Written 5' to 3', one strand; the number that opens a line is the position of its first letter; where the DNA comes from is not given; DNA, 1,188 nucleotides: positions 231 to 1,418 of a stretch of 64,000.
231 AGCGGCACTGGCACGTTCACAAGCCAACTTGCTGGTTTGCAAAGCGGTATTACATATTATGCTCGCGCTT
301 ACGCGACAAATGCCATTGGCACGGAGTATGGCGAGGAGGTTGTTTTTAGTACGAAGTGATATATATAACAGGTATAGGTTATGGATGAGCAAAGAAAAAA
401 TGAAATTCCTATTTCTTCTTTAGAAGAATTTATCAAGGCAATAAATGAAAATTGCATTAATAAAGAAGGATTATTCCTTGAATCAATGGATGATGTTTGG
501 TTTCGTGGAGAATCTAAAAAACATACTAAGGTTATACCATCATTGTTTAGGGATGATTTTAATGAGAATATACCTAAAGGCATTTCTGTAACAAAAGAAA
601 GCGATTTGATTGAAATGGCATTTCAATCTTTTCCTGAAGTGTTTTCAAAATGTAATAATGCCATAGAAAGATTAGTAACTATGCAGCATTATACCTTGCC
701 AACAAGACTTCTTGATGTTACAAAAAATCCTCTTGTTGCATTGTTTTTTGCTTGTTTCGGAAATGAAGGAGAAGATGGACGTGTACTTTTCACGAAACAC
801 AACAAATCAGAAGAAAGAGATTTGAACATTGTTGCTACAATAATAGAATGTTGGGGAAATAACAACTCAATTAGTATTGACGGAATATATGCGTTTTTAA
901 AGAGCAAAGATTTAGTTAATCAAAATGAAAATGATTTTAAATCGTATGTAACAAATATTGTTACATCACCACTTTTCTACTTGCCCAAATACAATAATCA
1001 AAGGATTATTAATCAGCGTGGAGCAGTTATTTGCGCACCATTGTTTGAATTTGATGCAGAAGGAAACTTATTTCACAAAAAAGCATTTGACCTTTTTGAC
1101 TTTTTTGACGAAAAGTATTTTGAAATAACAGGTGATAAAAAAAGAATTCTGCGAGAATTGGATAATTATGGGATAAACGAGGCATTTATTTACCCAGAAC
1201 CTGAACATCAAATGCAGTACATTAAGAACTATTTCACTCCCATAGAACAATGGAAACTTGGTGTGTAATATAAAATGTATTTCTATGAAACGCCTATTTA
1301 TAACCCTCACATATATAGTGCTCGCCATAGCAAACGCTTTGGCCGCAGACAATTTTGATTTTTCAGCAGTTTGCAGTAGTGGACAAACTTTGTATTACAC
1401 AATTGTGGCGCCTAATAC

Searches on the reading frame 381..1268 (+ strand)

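Call 54: search_protein_families(library=pfam, proteins=[window:381-1268:+], max_evalue=0.001)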
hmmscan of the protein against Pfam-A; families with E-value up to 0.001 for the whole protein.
window:381-1268:+ (295 aa): 1 family
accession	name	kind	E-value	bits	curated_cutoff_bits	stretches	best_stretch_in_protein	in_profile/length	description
PF08867.16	FRG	-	4.3e-19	69.6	25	1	39-129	3-90/94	FRG domain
